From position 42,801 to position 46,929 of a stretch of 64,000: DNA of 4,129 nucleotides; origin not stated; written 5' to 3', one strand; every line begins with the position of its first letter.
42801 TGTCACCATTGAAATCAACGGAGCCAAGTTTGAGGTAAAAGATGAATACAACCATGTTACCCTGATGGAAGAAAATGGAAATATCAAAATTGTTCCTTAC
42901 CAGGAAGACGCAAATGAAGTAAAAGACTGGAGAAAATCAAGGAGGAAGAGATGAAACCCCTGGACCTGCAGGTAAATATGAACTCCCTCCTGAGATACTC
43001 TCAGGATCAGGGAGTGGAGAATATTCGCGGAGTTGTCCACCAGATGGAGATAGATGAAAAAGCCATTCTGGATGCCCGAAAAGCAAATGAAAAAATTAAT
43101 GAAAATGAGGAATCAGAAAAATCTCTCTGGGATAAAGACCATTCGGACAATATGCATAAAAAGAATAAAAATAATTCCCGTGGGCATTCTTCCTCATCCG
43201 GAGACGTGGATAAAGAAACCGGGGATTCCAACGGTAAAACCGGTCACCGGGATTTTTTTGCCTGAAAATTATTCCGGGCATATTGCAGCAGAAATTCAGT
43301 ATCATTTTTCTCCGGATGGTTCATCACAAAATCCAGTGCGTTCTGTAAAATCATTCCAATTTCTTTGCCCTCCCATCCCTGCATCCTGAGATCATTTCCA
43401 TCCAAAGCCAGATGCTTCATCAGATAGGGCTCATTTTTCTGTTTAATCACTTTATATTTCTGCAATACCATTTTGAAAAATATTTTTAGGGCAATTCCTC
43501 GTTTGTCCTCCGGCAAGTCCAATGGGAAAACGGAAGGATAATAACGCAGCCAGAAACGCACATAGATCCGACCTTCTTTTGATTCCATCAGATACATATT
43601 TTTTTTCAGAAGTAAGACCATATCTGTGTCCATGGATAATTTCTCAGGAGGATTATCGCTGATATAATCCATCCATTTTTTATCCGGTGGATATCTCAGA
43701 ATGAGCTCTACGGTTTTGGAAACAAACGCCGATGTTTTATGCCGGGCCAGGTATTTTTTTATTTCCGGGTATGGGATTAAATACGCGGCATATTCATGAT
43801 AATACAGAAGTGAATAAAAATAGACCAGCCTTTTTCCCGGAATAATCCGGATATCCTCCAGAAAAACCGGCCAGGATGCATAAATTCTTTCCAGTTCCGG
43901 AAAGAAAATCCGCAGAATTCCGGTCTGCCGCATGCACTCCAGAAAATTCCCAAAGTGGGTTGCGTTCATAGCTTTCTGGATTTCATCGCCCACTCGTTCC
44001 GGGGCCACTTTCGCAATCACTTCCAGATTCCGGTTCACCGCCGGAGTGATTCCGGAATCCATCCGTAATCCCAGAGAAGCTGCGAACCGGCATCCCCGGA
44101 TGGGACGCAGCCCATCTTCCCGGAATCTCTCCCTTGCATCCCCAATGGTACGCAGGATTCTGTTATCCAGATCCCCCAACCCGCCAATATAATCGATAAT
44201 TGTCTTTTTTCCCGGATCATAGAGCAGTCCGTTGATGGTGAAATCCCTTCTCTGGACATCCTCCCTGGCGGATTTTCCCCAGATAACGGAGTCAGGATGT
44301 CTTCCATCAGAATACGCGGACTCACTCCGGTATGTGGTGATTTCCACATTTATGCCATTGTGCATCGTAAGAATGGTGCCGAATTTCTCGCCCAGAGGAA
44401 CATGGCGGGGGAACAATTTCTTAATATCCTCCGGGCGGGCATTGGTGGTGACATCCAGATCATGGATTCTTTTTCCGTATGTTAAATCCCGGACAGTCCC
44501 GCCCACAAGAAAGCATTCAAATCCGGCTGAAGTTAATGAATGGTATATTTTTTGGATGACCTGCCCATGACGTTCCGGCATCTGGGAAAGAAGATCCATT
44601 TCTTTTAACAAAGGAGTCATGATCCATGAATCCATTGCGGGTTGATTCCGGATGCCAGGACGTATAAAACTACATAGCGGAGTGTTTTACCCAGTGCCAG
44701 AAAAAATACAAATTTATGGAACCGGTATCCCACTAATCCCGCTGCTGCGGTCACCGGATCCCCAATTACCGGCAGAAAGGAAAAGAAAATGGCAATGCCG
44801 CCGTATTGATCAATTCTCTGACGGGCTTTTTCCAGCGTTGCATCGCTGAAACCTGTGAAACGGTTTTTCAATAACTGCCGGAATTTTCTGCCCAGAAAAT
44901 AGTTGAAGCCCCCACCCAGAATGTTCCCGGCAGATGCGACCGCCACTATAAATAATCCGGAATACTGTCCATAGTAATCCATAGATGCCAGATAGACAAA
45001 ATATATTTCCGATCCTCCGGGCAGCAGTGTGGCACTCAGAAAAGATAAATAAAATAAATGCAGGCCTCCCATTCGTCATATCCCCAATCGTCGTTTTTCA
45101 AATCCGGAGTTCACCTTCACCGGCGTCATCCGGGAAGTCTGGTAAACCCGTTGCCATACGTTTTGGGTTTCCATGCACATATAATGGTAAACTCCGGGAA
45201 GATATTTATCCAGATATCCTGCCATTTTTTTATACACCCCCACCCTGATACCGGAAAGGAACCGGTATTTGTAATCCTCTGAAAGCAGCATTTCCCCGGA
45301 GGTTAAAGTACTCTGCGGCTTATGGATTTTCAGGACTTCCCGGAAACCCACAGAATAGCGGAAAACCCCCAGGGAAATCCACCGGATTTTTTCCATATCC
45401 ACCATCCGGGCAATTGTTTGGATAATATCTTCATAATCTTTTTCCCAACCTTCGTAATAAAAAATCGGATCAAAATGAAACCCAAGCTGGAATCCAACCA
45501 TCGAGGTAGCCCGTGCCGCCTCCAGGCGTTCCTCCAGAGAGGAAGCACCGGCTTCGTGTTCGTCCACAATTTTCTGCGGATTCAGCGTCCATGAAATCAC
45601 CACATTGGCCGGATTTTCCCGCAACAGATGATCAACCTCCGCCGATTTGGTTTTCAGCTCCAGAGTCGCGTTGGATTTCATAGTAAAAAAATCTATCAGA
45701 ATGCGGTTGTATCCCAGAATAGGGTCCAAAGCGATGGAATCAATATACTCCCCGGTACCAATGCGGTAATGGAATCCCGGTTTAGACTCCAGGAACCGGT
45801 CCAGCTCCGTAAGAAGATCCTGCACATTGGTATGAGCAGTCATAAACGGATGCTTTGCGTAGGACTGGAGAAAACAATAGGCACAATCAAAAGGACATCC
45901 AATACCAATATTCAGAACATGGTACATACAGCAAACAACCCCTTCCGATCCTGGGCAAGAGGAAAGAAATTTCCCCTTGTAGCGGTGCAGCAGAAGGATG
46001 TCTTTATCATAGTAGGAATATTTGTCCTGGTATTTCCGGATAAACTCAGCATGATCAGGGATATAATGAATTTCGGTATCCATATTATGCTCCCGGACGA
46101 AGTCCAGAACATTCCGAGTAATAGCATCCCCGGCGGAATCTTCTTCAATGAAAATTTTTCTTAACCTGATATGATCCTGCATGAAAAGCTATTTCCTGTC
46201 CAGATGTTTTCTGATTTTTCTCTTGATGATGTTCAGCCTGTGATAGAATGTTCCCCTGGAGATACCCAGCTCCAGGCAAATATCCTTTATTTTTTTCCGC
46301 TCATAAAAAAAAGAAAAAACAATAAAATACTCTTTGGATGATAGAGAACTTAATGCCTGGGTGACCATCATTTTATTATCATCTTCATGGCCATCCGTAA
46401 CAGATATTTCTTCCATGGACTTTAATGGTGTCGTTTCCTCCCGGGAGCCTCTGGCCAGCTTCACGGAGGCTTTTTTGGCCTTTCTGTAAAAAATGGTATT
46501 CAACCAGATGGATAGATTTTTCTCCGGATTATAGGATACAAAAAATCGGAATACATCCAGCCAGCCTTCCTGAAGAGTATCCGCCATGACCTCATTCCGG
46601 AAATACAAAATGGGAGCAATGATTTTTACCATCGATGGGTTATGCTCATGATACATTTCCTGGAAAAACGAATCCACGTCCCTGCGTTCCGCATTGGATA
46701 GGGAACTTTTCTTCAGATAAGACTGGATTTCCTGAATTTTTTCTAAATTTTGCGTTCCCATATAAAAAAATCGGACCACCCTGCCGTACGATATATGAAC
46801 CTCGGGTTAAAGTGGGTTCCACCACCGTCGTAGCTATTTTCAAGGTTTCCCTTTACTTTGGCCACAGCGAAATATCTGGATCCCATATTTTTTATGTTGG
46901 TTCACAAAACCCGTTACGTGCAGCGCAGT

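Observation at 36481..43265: Translationally coupled five-gene operon linking a PP2C-TPR phosphatase, an MscS channel and FapA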

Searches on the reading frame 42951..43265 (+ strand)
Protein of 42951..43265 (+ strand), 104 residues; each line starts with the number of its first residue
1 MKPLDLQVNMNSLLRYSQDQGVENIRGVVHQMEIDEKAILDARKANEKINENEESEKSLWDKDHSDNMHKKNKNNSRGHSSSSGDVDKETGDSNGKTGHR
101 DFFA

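Call 3: search_protein_families(library=pfam, proteins=[window:42951-43265:+], max_evalue=0.01)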
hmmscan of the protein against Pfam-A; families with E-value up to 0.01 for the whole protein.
window:42951-43265:+ (104 aa): 1 family
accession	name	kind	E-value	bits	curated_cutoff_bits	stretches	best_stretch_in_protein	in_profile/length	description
PF18753.6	Nmad2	-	0.0094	15.9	26.1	1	22-88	52-123/200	Nucleotide modification associated domain 2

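Call 10: search_protein_families(library=ncbifam, proteins=[window:42951-43265:+], max_evalue=0.01)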
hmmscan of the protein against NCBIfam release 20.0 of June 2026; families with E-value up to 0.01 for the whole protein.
window:42951-43265:+ (104 aa): 0 families

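Call 32: find_homologous_proteins(query=A2, max_evalue=0.01)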
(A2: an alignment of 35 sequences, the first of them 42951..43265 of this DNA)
Query A2 (35 sequences) (104 aa, profile of the alignment): 22 proteins with E <= 0.01 among 2984 candidates.
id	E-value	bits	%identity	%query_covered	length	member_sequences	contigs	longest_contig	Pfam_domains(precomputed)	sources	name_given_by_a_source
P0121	4.7e-25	106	20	81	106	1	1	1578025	-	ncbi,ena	-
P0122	9.6e-24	102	46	13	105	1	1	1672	-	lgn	-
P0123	1.0e-23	102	38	13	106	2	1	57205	-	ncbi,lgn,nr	ncbi:MAG: hypothetical protein JW838_10465 [Spirochaetes bacterium]|nr:hypothetical protein [Spiroch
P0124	3.2e-23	100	46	13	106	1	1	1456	-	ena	-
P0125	8.3e-23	99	38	13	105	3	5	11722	-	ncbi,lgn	-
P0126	1.6e-22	98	43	13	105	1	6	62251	-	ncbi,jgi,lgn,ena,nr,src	ncbi:MAG: hypothetical protein A2W19_16185 [Spirochaetes bacterium RBG_16_49_21]|nr:MAG: hypothetica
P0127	7.4e-17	80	31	13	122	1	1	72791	-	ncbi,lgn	-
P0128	2.6e-16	78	85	100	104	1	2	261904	-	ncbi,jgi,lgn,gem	-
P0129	1.1e-15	76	99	100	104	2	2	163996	-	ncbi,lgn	-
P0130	1.8e-14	72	31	13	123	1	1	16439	-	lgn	-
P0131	2.5e-14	72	23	30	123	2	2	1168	-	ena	-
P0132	2.8e-14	71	46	13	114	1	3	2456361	-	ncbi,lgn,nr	ncbi:MAG: hypothetical protein HS115_05745 [Spirochaetales bacterium]|nr:hypothetical protein [Spiro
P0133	1.6e-13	69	31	13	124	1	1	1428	-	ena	-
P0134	3.1e-13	68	28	27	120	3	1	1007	-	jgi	jgi:hypothetical protein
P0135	1.0e-12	66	31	13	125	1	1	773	-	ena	-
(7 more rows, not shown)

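Call 33: search_protein_families(library=pfam, alignment_id=A2, max_evalue=1)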
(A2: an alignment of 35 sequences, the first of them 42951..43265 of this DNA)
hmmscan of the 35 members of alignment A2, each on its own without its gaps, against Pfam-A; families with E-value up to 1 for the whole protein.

A. member 1, window:42951-43265:+ (104 aa): 1 family
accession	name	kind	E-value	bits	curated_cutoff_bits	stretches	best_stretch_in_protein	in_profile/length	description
PF18753.6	Nmad2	-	0.0094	15.9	26.1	1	22-88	52-123/200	Nucleotide modification associated domain 2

B. families by the number of members that match (of 35 scanned): 31 families (the first 25 are shown)
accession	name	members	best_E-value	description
PF25233.1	DUF7849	2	0.26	Domain of unknown function (DUF7849)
PF18753.6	Nmad2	1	0.0094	Nucleotide modification associated domain 2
PF23637.1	SH3BP4_C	1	0.014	SH3BP4 C-terminal helical domain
PF11600.14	CAF1A_acidic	1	0.02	Chromatin assembly factor 1 complex p150 subunit, acidic region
PF09428.17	DUF2011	1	0.025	Fungal protein of unknown function (DUF2011)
PF15344.11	FAM217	1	0.034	FAM217 family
PF00978.26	RdRP_2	1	0.043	RNA dependent RNA polymerase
PF06299.18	DUF1045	1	0.069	Protein of unknown function (DUF1045)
PF06412.16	TraD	1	0.077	Conjugal transfer protein TraD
PF20187.3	DUF6550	1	0.078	Family of unknown function (DUF6550)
PF18654.6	LegC3_N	1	0.091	LegC3 N-terminal coiled-coil domain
PF12691.13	Phage_tail_terminator_6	1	0.091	Bacteriophage tail terminator protein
PF01649.23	Ribosomal_S20p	1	0.093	Ribosomal protein S20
PF15994.10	DUF4770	1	0.13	Domain of unknown function (DUF4770)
PF19604.4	DUF6109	1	0.22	Family of unknown function (DUF6109)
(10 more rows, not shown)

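Call 34: find_encoding_contigs(protein=P0128, flank=10000, max_places=3)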
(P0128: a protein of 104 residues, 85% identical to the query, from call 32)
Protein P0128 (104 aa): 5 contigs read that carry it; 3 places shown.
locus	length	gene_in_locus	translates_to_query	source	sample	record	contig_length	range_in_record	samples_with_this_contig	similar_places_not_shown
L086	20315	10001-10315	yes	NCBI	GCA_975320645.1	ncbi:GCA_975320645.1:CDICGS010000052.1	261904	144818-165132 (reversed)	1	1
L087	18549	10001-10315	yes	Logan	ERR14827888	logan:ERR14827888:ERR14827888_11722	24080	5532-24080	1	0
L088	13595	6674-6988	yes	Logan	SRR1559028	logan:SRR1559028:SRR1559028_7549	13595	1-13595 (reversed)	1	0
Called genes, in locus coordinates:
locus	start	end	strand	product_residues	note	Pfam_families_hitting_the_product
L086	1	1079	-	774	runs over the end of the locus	PF01590:GAF, PF13185:GAF_2, PF13492:GAF_3, PF13185:GAF_2, PF13492:GAF_3, PF07228:SpoIIE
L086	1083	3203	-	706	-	PF02465:FliD_N, PF07195:FliD_C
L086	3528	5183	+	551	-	-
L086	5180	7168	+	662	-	PF13424:TPR_12 (faint), PF25060:ARM_TT21_2nd (faint), PF07719:TPR_2 (faint), PF13181:TPR_8 (faint), PF07228:SpoIIE, PF13432:TPR_16 (faint), PF14559:TPR_19, PF12895:ANAPC3, +4 more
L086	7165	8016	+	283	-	PF00924:MS_channel_2nd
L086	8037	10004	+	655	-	PF14804:Jag_N, PF20250:FapA_N, PF03961:FapA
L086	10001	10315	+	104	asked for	-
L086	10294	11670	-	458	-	PF01743:PolyA_pol, PF12627:PolyA_pol_RNAbd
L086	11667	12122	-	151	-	PF09335:VTT_dom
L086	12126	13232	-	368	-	PF20903:SPL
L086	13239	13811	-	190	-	-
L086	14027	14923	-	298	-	PF00456:Transketolase_N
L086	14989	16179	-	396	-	-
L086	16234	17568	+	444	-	PF10282:Lactonase (faint), PF01731:Arylesterase (faint)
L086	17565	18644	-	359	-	PF00266:Aminotran_5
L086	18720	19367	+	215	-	PF01578:Cytochrom_C_asm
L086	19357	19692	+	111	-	-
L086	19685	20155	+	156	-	PF00149:Metallophos (weak), PF12850:Metallophos_2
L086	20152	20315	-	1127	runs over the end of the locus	PF17757:UvrB_inter, PF02559:CarD_TRCF_RID, PF00270:DEAD, PF04851:ResIII, PF00271:Helicase_C, PF03461:TRCF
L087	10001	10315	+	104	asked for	-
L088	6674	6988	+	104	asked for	-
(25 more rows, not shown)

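Call 52: search_protein_representatives(alignment_id=A3)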
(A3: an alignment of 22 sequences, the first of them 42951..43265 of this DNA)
Query: 22 sequences, 117 profile positions. Proteins with E-value up to 0.001 (for the whole library): 259; up to 1e-10: 53; up to 1e-30: 1. The best 150 are listed.
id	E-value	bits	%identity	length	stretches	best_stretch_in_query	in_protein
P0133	3.8e-38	146.9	-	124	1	1-117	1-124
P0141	1.6e-29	119.2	-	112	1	2-117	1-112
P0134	1.5e-27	112.8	-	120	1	1-117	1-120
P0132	1.2e-26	109.9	-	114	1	1-117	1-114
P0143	4.2e-25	104.9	-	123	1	1-117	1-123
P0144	3.8e-23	98.6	-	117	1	1-117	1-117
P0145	2.1e-22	96.2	-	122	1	1-117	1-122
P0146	2.1e-21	93.0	-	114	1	1-117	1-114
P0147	2.5e-21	92.7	-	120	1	1-117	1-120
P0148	2.8e-20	89.4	-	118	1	1-117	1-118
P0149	2.9e-20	89.3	-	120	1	1-115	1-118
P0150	5.9e-20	88.3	-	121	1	1-117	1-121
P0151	1.1e-18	84.2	-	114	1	1-117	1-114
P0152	1.8e-18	83.5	-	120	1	1-117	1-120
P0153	4.0e-18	82.4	-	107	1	1-117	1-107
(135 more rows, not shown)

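Call 55: search_protein_families(library=pfam, alignment_id=A4, max_evalue=1)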
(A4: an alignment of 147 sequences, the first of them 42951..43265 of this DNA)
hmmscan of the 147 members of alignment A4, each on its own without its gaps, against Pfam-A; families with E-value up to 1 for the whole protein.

A. member 1, window:42951-43265:+ (104 aa): 1 family
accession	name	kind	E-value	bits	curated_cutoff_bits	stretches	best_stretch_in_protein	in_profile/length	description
PF18753.6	Nmad2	-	0.0094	15.9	26.1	1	22-88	52-123/200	Nucleotide modification associated domain 2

B. families by the number of members that match (of 147 scanned): 118 families (the first 25 are shown)
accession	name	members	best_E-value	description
PF02862.22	DDHD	3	0.24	DDHD domain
PF17464.7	Pns11_12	2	0.0045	Non-structural protein 11 and 12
PF21730.2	Vma22_CCDC115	2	0.052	Vma22/CCDC115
PF15928.10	DUF4746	2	0.19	Domain of unknown function (DUF4746)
PF08432.15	Vfa1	2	0.57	AAA-ATPase Vps4-associated protein 1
PF02724.19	CDC45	2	0.62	CDC45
PF19786.4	DUF6270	1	0.0014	Family of unknown function (DUF6270)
PF07172.16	GRP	1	0.0033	Glycine rich protein family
PF18814.6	PBECR5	1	0.0056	phage-Barnase-EndoU-ColicinE5/D-RelE like nuclease5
PF18753.6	Nmad2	1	0.0094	Nucleotide modification associated domain 2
PF17300.7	FIN1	1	0.011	Filaments in between nuclei protein-1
PF19338.4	NTF3_N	1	0.014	Neutrophin-3 N-terminus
PF15724.10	TMEM119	1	0.014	TMEM119 family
PF23637.1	SH3BP4_C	1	0.014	SH3BP4 C-terminal helical domain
PF08232.17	Striatin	1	0.017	Striatin family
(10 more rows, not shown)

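Call 67: search_solved_structures(query=A4, max_evalue=10)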
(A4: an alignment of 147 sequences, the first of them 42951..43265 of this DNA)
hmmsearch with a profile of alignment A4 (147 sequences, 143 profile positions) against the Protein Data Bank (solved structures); distinct sequences matched with E-value up to 10: 4.
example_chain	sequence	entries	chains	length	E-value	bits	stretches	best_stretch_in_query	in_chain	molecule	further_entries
4uf0_A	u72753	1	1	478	0.16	15.1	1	47-118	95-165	HISTONE DEMETHYLASE UTY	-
3zli_A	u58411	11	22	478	0.16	15.1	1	47-118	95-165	HISTONE DEMETHYLASE UTY | UBIQUITOUSLY TRANSCRIBED TETRATRICOPEPTIDE REPEAT PROTEIN Y-LINKED TRANSCRIPT VARIANT 57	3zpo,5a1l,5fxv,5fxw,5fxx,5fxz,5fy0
4uf0_B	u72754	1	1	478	0.16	15.1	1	47-118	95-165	HISTONE DEMETHYLASE UTY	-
3avr_A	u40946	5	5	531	0.38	13.9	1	47-118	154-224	Lysine-specific demethylase 6A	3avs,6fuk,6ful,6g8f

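Call 72: predict_structure(alignment_id=A3)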
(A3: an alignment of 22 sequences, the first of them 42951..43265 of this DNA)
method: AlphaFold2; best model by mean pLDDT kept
length: 104 residues; sequences in the alignment: 22
mean_pLDDT: 66.7   pTM: 0.29
mean pLDDT of the five models: 66.7, 61.9, 60.3, 58.7, 58.6
residues with pLDDT >= 90: 0; 70-90: 47; 50-70: 35; < 50: 22
segments of 3 or more residues with pLDDT < 50: 79-99
pLDDT, mean of each block of 10 residues (from residue 1): 80 82 84 87 76 62 60 52 43 46 52
secondary structure, 60 per line:
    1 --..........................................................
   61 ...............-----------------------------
elements in order: H3-75

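Call 94: search_protein_families(library=ncbifam, alignment_id=A2, max_evalue=1)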
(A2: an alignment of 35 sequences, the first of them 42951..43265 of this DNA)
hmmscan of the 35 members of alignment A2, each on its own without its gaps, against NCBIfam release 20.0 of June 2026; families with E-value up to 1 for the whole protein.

A. member 1, window:42951-43265:+ (104 aa): 0 families

B. families by the number of members that match (of 35 scanned): 18 families
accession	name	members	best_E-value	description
NF005639.0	PRK07400.1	1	0.0089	30S ribosomal protein S1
TIGR02151.1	IPP_isom_2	1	0.013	type 2 isopentenyl-diphosphate Delta-isomerase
NF011892.0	PRK15365.1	1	0.021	type III secretion system chaperone SseA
TIGR04281.1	peripla_PGF_1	1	0.025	PGF-CTERM-anchored ABC transporter substrate-binding protein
NF033551.1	transpos_IS1182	1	0.064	IS1182 family transposase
NF010289.0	PRK13729.1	1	0.07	F-type conjugal transfer pilus assembly protein TraB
TIGR01827.1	gatC_rel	1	0.09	putative Asp-tRNA(Asn)/Glu-tRNA(Gln) amidotransferase, subunit C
NF003716.0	PRK05326.1-3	1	0.16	potassium/proton antiporter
NF005040.0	PRK06457.1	1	0.17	pyruvate dehydrogenase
NF050079.1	pilus_FilC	1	0.23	putative pilus system protein FilC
NF005622.0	PRK07375.2-1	1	0.26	putative monovalent cation/H+ antiporter subunit C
NF006360.0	PRK08581.1-2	1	0.34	amidase domain-containing protein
TIGR01730.1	RND_mfp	1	0.38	efflux RND transporter periplasmic adaptor subunit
NF009236.0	PRK12586.1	1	0.47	Na+/H+ antiporter subunit G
NF045890.1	conj_pls20_p028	1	0.51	pLS20_p028 family conjugation system transmembrane protein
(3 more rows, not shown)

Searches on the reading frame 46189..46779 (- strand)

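Call 81: search_protein_families(library=pfam, proteins=[window:46189-46779:-], max_evalue=1)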
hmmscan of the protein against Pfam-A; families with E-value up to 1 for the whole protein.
window:46189-46779:- (196 aa): 11 families
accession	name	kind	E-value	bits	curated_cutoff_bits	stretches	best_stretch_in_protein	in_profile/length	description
PF08281.18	Sigma70_r4_2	-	0.00043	20.3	25.7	1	137-183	2-48/54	Sigma-70, region 4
PF07374.17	DUF1492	-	0.0075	16.9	21.5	1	139-187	48-97/100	Protein of unknown function (DUF1492)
PF04542.20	Sigma70_r2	-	0.0091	16.2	24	1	59-104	17-64/71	Sigma-70 region 2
PF00165.29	HTH_AraC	-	0.013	16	26.6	1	161-181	8-28/42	Bacterial regulatory helix-turn-helix proteins, AraC family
PF04967.18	HTH_10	-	0.015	15.5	23.1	1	161-189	23-51/53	HTH DNA binding domain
PF05043.19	Mga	-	0.024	15.6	21.1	1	138-190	7-59/87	Mga helix-turn-helix domain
PF02796.21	HTH_7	-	0.035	14.7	23.8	1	163-180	23-40/45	Helix-turn-helix domain of resolvase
PF18114.7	Suv3_N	-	0.037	14.6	24.2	1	133-181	12-60/116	Suv3 helical N-terminal domain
PF14502.12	HTH_41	-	0.04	13.8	25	0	162-185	7-30/48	Helix-turn-helix domain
PF13384.12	HTH_23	-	0.058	13.7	24.6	1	160-181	16-37/50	Homeodomain-like domain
PF00440.29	TetR_N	-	0.067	13.4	24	1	160-181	15-36/47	Bacterial regulatory proteins, tetR family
